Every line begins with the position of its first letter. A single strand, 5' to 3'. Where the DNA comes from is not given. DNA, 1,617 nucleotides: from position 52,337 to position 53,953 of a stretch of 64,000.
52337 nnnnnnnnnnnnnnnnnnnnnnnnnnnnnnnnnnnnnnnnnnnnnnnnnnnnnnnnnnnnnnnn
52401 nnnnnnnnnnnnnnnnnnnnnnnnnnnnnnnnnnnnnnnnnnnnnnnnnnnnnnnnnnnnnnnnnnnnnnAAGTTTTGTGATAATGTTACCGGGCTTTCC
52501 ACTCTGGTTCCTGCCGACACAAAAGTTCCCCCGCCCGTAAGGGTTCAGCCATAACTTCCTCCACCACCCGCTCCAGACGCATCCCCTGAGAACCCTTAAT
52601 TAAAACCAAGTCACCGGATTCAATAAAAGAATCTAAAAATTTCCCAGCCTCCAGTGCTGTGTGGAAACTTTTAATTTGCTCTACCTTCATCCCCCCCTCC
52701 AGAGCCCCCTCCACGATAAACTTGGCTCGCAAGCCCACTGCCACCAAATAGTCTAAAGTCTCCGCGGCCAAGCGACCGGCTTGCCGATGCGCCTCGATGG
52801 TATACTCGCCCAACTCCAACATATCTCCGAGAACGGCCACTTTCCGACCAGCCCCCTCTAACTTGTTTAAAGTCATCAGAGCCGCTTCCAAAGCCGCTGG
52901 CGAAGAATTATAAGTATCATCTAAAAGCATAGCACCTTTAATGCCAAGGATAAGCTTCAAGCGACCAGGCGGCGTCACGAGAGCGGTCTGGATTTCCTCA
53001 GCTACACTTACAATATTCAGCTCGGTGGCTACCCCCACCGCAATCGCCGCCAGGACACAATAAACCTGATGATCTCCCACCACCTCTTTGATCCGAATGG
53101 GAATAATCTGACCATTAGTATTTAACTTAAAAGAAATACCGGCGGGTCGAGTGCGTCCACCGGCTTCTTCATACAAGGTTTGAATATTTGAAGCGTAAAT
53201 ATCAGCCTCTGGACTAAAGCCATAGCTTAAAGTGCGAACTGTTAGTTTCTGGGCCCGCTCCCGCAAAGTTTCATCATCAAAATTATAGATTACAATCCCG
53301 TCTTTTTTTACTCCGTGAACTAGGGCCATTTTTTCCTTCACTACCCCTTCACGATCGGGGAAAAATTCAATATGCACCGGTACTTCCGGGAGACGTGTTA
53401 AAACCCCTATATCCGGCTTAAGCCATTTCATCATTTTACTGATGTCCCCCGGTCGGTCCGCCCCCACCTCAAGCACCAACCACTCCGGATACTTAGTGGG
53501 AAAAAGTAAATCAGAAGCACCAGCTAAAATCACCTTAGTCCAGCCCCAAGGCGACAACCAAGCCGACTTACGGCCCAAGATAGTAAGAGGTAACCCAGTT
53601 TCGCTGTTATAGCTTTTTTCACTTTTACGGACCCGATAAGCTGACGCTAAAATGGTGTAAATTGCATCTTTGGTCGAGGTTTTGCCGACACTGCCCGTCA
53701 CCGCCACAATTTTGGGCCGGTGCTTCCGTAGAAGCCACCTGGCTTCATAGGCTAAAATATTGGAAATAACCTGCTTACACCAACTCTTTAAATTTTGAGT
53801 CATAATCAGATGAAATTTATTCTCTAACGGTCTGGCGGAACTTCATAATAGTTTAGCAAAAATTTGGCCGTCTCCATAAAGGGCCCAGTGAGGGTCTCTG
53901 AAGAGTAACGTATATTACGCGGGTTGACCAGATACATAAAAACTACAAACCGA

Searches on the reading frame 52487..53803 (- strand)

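Call 43: search_protein_families(library=ncbifam, max_evalue=1e-10, proteins=[window:52487-53803:-])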
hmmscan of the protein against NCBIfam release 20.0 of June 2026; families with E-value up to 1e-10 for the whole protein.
window:52487-53803:- (438 aa): 10 families
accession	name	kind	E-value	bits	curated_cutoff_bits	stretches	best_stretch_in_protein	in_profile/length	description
TIGR01143.1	murF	subfamily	6.4e-77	259.2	288.6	2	99-415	119-416/418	UDP-N-acetylmuramoyl-tripeptide--D-alanyl-D-alanine ligase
NF008896.0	PRK11929.1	equivalog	2.4e-69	234.2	1023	2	109-418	659-957/965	bifunctional UDP-N-acetylmuramoyl-L-alanyl-D-glutamate--2,6-diaminopimelate ligase MurE/UDP-N-acetylmuramoyl-tripeptide--D-alanyl-D-alanine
NF010693.0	PRK14093.1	equivalog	5.7e-44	150.6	544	1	107-417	161-464/479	UDP-N-acetylmuramoylalanyl-D-glutamyl-2,6-diaminopimelate--D-alanyl-D-alanine ligase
NF008041.0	PRK10773.1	equivalog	2.2e-36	125.6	551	1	103-417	149-447/453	UDP-N-acetylmuramoyl-tripeptide--D-alanyl-D-alanine ligase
NF008897.0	PRK11930.1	equivalog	4.1e-33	114.4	804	1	109-417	162-453/822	bifunctional UDP-N-acetylmuramoyl-tripeptide:D-alanyl-D-alanine ligase/alanine racemase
NF001126.0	PRK00139.1-4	equivalog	8.8e-18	64.1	373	1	133-326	197-375/486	UDP-N-acetylmuramoyl-L-alanyl-D-glutamate--2,6-diaminopimelate ligase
NF001124.0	PRK00139.1-2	equivalog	1.2e-13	50.6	476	0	144-326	211-384/500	UDP-N-acetylmuramoyl-L-alanyl-D-glutamate--2,6-diaminopimelate ligase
TIGR01087.1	murD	equivalog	1.4e-13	50.7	211.95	0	126-314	168-340/441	UDP-N-acetylmuramoyl-L-alanine--D-glutamate ligase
TIGR01085.1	murE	subfamily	8e-12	44.8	257.3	0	143-324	189-363/472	UDP-N-acetylmuramyl-tripeptide synthetase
TIGR01082.1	murC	equivalog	1.3e-11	44.3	335.1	0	128-316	166-341/449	UDP-N-acetylmuramate--L-alanine ligase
